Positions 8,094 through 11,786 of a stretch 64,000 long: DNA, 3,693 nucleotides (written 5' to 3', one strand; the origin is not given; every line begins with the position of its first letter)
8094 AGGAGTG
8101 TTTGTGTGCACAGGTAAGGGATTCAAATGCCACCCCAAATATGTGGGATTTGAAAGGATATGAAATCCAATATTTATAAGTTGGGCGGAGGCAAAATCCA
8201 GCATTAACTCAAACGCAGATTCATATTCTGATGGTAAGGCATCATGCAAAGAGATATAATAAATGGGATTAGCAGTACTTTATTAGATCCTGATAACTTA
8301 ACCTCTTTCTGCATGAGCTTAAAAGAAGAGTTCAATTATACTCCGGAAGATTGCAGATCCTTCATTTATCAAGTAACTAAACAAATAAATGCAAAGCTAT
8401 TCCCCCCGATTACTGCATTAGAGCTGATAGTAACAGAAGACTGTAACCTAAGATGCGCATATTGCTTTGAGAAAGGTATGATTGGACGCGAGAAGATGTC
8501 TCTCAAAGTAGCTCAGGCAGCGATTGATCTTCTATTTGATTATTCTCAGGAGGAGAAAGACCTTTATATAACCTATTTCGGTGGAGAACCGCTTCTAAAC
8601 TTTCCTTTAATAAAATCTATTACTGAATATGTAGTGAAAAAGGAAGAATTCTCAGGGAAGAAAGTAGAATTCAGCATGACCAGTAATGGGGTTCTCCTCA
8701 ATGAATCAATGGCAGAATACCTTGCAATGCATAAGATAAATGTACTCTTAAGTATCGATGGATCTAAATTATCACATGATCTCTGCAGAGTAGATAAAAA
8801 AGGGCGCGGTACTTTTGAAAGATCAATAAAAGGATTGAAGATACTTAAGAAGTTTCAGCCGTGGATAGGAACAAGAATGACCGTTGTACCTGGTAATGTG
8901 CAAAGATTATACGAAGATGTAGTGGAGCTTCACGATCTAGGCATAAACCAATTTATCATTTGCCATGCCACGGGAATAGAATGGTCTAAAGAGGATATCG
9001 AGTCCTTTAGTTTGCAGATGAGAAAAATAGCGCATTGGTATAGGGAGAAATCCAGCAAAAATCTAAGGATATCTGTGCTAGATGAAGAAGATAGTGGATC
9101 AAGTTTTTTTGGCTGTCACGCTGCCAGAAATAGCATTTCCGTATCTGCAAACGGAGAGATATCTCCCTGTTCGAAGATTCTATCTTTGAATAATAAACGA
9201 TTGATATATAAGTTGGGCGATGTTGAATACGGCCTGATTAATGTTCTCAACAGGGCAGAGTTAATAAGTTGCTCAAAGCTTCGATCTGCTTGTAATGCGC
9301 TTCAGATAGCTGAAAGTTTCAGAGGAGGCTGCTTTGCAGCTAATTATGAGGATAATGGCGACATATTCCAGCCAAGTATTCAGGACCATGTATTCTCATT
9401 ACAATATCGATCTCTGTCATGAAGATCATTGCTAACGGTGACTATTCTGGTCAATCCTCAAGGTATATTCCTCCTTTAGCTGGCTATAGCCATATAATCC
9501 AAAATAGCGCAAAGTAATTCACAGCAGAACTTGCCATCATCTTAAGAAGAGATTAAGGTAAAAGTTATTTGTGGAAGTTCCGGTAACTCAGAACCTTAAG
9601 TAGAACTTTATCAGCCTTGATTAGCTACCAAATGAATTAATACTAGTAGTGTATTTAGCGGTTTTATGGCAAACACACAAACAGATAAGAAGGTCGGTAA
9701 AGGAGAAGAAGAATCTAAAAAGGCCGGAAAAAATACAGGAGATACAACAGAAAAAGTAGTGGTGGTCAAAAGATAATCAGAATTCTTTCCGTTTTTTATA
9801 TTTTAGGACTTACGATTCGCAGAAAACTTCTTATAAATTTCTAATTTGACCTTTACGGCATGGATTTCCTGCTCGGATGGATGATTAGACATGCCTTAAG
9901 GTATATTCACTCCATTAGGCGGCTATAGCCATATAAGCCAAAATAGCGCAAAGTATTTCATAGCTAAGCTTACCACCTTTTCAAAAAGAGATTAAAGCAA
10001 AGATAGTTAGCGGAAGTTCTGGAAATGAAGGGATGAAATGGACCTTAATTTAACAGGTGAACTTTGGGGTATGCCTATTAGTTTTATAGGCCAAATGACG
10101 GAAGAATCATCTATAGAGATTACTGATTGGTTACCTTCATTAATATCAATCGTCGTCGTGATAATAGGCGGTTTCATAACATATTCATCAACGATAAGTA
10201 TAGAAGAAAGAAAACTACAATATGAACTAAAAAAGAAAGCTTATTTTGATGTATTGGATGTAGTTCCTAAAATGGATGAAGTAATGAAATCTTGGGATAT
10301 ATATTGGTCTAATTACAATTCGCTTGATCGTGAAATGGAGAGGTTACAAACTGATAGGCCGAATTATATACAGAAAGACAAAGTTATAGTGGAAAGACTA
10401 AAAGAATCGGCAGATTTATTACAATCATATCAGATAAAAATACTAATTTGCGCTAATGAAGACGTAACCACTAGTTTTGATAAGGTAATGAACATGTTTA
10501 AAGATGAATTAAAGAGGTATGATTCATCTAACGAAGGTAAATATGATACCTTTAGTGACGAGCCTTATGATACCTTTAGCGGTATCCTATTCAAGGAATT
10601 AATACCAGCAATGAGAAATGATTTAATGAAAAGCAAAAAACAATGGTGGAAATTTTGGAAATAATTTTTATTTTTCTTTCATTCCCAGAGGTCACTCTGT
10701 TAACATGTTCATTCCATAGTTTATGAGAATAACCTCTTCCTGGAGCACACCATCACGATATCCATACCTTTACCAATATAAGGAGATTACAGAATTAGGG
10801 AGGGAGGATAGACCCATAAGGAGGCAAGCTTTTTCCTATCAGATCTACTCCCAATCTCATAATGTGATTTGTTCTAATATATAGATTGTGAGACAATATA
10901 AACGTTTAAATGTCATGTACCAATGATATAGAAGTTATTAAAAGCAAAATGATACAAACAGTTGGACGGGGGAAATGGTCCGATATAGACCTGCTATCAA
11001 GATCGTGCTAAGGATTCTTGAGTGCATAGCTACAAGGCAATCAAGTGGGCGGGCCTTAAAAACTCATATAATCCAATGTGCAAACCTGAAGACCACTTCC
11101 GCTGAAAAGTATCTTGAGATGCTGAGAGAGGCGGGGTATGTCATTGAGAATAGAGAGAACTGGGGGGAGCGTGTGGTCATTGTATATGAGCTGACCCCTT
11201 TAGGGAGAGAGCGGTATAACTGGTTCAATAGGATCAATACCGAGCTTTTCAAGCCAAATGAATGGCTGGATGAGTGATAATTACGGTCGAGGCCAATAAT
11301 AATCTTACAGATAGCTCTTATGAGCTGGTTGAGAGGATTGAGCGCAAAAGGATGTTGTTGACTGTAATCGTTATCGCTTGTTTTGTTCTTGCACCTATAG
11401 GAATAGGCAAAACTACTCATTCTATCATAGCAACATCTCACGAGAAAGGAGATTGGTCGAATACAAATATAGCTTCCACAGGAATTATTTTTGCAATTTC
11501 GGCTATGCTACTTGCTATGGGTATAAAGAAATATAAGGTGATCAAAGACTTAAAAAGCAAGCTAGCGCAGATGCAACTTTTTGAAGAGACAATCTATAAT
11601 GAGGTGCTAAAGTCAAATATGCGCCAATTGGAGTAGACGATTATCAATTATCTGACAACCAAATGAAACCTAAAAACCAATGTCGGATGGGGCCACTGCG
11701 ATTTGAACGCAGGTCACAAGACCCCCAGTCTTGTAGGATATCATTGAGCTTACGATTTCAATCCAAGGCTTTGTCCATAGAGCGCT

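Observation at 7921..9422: Candidate archaeal RiPP cluster: Cys-rich precursor peptide plus radical-SAM/SPASM maturase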

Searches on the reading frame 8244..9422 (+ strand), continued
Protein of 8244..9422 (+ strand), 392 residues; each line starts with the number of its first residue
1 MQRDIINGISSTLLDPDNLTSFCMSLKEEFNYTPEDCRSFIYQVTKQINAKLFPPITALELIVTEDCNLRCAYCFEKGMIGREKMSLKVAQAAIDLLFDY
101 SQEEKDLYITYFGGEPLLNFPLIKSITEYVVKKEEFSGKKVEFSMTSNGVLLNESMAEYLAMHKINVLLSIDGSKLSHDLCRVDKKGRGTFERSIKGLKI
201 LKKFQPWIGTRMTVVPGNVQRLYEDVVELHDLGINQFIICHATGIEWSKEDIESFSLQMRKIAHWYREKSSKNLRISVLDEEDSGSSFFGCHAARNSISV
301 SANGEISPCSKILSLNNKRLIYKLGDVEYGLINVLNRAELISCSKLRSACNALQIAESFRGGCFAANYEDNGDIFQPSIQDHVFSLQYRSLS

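Call 61: search_protein_families(library=pfam, alignment_id=A2, max_evalue=1)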
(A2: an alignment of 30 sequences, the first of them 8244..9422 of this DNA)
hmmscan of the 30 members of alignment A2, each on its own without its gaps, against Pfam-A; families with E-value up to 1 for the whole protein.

A. member 1, window:8244-9422:+ (392 aa): 4 families
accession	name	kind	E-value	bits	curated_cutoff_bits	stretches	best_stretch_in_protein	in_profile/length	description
PF04055.27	Radical_SAM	-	5.8e-18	66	29.5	1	62-226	2-162/166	Radical SAM superfamily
PF13353.11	Fer4_12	-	1.6e-09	38.6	22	1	64-190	12-131/137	4Fe-4S single cluster domain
PF13186.11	SPASM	-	0.00087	20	21.5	1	291-342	1-50/67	Iron-sulfur cluster-binding domain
PF08840.17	BAAT_C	-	0.23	11.9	20.9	1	128-178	11-59/210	BAAT / Acyl-CoA thioester hydrolase C terminal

B. families by the number of members that match (of 30 scanned): 14 families
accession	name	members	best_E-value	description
PF04055.27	Radical_SAM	30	9.4e-22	Radical SAM superfamily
PF13353.11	Fer4_12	30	9.5e-11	4Fe-4S single cluster domain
PF13186.11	SPASM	21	0.00021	Iron-sulfur cluster-binding domain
PF02348.25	CTP_transf_3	2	0.11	Cytidylyltransferase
PF08840.17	BAAT_C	2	0.15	BAAT / Acyl-CoA thioester hydrolase C terminal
PF06569.16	DUF1128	1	0.0066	Protein of unknown function (DUF1128)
PF24143.1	Beta-sand_ComC_2nd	1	0.018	EGF-like domain-containing protein ComC second beta-sandwich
PF08721.17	Tn7_Tnp_TnsA_C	1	0.034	TnsA endonuclease C terminal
PF08984.16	DUF1858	1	0.053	Domain of unknown function (DUF1858)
PF17676.7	Peptidase_S66C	1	0.08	LD-carboxypeptidase C-terminal domain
PF00061.29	Lipocalin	1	0.095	Lipocalin / cytosolic fatty-acid binding protein family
PF13040.11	Fur_reg_FbpB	1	0.12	Fur-regulated basic protein B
PF14947.12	HTH_45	1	0.17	Winged helix-turn-helix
PF14516.12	AAA_35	1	0.17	AAA-like domain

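Call 69: list_cluster_members(proteins=[window:8244-9422:+, window:7921-8163:+, window:5766-7205:-, window:9666-9776:+])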
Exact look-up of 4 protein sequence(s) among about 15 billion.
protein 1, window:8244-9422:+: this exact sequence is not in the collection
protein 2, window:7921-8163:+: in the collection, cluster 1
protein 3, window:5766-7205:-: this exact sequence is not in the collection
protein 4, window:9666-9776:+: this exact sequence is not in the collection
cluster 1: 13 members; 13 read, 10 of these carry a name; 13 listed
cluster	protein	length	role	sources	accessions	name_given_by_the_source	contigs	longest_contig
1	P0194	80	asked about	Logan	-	-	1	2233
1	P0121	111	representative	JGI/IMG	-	hypothetical protein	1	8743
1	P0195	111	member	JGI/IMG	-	hypothetical protein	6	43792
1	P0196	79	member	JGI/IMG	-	hypothetical protein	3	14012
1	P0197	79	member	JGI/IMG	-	hypothetical protein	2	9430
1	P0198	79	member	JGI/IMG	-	hypothetical protein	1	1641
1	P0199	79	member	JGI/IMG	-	hypothetical protein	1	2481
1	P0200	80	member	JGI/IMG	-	hypothetical protein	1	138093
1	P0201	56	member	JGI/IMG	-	hypothetical protein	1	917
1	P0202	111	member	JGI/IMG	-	hypothetical protein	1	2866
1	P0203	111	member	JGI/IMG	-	hypothetical protein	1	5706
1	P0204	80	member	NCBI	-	-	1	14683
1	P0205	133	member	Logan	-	-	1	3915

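Call 71: search_protein_families(library=ncbifam, alignment_id=A2, max_evalue=1e-20)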
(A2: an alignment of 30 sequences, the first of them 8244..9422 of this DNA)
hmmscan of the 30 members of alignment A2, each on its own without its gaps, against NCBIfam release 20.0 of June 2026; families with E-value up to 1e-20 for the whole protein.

A. member 1, window:8244-9422:+ (392 aa): 18 families
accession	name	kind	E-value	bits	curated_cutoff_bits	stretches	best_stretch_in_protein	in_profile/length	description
NF047865.1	rSAM_PapB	equivalog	1.8e-69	234.5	340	1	56-377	2-330/330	PapB family radical SAM/SPASM ranthipeptide maturase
TIGR04064.1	rSAM_nif11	equivalog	7.4e-48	163.4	518.7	1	54-249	75-270/459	nif11-like peptide radical SAM maturase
TIGR03974.1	rSAM_six_Cys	equivalog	2.8e-46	158.3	425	1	43-376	83-429/451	thioether cross-link-forming SCIFF peptide maturase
TIGR04068.1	rSAM_ocin_clost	equivalog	5.5e-45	154.1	500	1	40-205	67-236/462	Cys-rich peptide radical SAM maturase CcpM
TIGR03906.1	quino_hemo_SAM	equivalog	8.9e-45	153.2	453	1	55-379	92-430/467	quinohemoprotein amine dehydrogenase maturation protein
TIGR04115.1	rSAM_Cxxx_rpt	equivalog_domain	7.3e-39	134.2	350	1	59-369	4-331/359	radical SAM peptide maturase, CXXX-repeat target family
NF040492.1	not_ScfB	exception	1.6e-37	129.5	855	1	56-377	94-429/450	ScfB-related radical SAM/SPASM orphan maturase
NF035951.1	rSAM_RumMC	equivalog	2.6e-29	102.3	720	1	56-201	111-259/510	RumMC family radical SAM sactipeptide maturase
NF038170.1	lachnocin_rSAM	equivalog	4.8e-29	101.5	550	1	55-331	74-363/440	lachnocin radical SAM maturase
TIGR03978.1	rSAM_paired_1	equivalog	9.8e-29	100.4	370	1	61-268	87-296/466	His-Xaa-Ser system radical SAM maturase HxsB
TIGR04148.1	GG_samocin_CFB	equivalog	8.8e-28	97.6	300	1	55-206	15-175/411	radical SAM peptide maturase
TIGR03942.1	sulfatase_rSAM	equivalog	1.4e-26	93.4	349.45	1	64-365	8-326/363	anaerobic sulfatase maturase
TIGR04280.1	geopep_mat_rSAM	hypoth_equivalog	1.6e-26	93.3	400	1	43-199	72-228/428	geopeptide radical SAM maturase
NF041298.1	rSAM_mat_DynA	equivalog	3.1e-26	92.2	450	1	64-374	8-332/356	dynobactin maturation radical SAM/SPASM protein DynA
TIGR04463.1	rSAM_vs_C_rich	equivalog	2.3e-25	89.3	525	1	58-261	83-289/438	TIGR04463 family radical SAM/SPASM RiPP maturase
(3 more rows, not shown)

B. families by the number of members that match (of 30 scanned): 23 families
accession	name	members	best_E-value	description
NF047865.1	rSAM_PapB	30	1.8e-70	PapB family radical SAM/SPASM ranthipeptide maturase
TIGR03906.1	quino_hemo_SAM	30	1.9e-49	quinohemoprotein amine dehydrogenase maturation protein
TIGR04064.1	rSAM_nif11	30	2.8e-49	nif11-like peptide radical SAM maturase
TIGR03974.1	rSAM_six_Cys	30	2.8e-46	thioether cross-link-forming SCIFF peptide maturase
TIGR04068.1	rSAM_ocin_clost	30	4.3e-45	Cys-rich peptide radical SAM maturase CcpM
NF040492.1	not_ScfB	30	3.8e-40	ScfB-related radical SAM/SPASM orphan maturase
TIGR03978.1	rSAM_paired_1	30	5.4e-31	His-Xaa-Ser system radical SAM maturase HxsB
NF041298.1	rSAM_mat_DynA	30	6.8e-31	dynobactin maturation radical SAM/SPASM protein DynA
TIGR03942.1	sulfatase_rSAM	30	2.4e-29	anaerobic sulfatase maturase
TIGR04115.1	rSAM_Cxxx_rpt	29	7.3e-39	radical SAM peptide maturase, CXXX-repeat target family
TIGR04280.1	geopep_mat_rSAM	29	2.8e-30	geopeptide radical SAM maturase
NF041707.1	rSAM_YhhB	28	2.8e-27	cyclophane-forming radical SAM/SPASM peptide maturase YhhB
NF038170.1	lachnocin_rSAM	27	5.1e-31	lachnocin radical SAM maturase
NF035951.1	rSAM_RumMC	27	2.6e-29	RumMC family radical SAM sactipeptide maturase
TIGR04148.1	GG_samocin_CFB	23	1.3e-30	radical SAM peptide maturase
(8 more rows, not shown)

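Call 73: search_dna_similar(query=window:8244-9422:+, collection=plasmids, mode=protein, max_evalue=1e-40, max_rows=15)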
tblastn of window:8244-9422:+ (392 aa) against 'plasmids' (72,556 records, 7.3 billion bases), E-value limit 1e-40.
No match.

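Call 74: search_dna_similar(query=window:8244-9422:+, collection=phages, mode=protein, max_evalue=1e-20, max_rows=10)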
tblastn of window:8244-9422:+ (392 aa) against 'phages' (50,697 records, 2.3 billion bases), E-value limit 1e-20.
Records with a match: 14; places in all: 14; records where one place covers at least 80% of the query: 12.
Best place of each record, by identity: <60% 14.
By first word of the organism name: Bacteriophage 14.
By host as written in the record: - 14.
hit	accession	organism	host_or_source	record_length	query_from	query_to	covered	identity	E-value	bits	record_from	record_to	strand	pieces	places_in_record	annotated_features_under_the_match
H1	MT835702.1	Bacteriophage sp.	human fecal samples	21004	27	377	90%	27.5%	1e-29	127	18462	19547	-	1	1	record has no annotation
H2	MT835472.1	Bacteriophage sp.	human fecal samples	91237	32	374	88%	27.6%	8e-32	133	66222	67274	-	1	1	record has no annotation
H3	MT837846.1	Bacteriophage sp.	human fecal samples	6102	44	374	84%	28.5%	2e-32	134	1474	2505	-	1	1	record has no annotation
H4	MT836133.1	Bacteriophage sp.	human fecal samples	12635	56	374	81%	29.2%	1e-29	126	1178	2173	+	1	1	record has no annotation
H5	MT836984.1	Bacteriophage sp.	human fecal samples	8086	55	377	82%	28.4%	8e-35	142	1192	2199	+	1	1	record has no annotation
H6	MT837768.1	Bacteriophage sp.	human fecal samples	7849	56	374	81%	28.7%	5e-26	115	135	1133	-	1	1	record has no annotation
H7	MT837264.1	Bacteriophage sp.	human fecal samples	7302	56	374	81%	28.2%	2e-29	126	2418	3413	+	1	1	record has no annotation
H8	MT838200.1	Bacteriophage sp.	human fecal samples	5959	56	377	82%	27.6%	1e-29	127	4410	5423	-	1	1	record has no annotation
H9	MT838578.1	Bacteriophage sp.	human fecal samples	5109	56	374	81%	27.2%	2e-28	123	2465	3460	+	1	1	record has no annotation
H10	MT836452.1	Bacteriophage sp.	human fecal samples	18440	56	374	81%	27.2%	2e-27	120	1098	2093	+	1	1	record has no annotation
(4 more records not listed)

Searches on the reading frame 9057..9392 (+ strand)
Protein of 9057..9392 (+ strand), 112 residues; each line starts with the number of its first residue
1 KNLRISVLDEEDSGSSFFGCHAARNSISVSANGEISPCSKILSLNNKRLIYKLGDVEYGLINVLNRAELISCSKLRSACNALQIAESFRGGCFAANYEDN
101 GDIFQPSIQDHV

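Call 27: find_related_loci(query=A3, collection=metagenome_contigs, flank=4000)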
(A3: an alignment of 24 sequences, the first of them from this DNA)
Query A3 (112 aa) in metagenome_contigs; peptide patterns used: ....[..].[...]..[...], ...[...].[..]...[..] (x = any residue, [..] = any of these).
269 stretches matched a pattern; 37 encode a relative of the query (tblastn E <= 1e-3); 37 distinct loci.
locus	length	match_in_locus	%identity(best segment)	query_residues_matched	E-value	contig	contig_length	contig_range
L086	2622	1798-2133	91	1-112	3e-68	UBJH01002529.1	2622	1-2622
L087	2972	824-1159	82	1-112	3e-61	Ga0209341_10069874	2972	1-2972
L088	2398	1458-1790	69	1-111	4e-51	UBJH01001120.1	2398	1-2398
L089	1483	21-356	66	1-112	7e-50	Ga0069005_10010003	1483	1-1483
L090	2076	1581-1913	60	1-111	7e-46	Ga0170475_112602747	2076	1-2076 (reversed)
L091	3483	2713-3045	61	2-112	2e-45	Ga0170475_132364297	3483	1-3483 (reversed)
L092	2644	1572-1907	60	1-112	2e-45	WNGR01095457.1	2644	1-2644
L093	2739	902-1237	60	1-112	4e-45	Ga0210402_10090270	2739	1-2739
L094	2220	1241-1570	56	2-111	4e-45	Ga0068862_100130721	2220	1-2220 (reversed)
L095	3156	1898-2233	60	1-112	4e-45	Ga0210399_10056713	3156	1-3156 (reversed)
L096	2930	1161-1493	58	2-111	5e-45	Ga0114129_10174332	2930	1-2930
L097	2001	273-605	55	1-111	4e-45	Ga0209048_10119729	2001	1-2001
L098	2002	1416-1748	59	1-111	4e-43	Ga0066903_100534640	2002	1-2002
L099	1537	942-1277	60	1-111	3e-43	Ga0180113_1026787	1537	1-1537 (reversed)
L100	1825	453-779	56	3-111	3e-42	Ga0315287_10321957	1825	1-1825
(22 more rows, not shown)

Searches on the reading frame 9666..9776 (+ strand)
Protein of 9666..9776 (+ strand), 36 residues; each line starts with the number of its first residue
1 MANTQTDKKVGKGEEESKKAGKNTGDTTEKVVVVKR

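Call 70: search_protein_families(library=pfam, proteins=[window:9666-9776:+], max_evalue=0.001)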
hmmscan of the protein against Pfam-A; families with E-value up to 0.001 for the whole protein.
window:9666-9776:+ (36 aa): 0 families

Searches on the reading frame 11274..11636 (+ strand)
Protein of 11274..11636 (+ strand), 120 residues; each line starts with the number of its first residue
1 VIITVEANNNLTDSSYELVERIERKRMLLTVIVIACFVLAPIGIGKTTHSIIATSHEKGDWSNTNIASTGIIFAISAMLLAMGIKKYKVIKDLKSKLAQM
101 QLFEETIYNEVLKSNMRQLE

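Call 4: search_protein_families(library=ncbifam, proteins=[window:11274-11636:+], max_evalue=0.1)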
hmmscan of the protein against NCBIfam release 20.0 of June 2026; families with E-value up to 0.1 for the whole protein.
window:11274-11636:+ (120 aa): 2 families
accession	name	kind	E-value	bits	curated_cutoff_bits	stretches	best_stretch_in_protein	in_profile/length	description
NF045996.1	MAG0920_fam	subfamily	0.0068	15.8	43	1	27-109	64-148/232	MAG0920 family protein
NF046000.1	MAG1210_fam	subfamily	0.031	12.9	275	1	9-119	46-152/550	MAG1210 family protein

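Call 5: search_protein_families(library=pfam, proteins=[window:11274-11636:+], max_evalue=0.1)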
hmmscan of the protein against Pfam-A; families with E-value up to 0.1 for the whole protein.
window:11274-11636:+ (120 aa): 3 families
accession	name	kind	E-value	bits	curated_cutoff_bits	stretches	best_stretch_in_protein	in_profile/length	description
PF20693.3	YobI-ATPase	-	0.00091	19.3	27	1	3-115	81-194/363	YobI-like P-loop NTPase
PF22954.2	DUF7027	-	0.0016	18.7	27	1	28-89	5-66/100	Domain of unknown function (DUF7027)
PF08696.17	Dna2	-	0.058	13.5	22.4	1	40-116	85-163/204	DNA replication factor Dna2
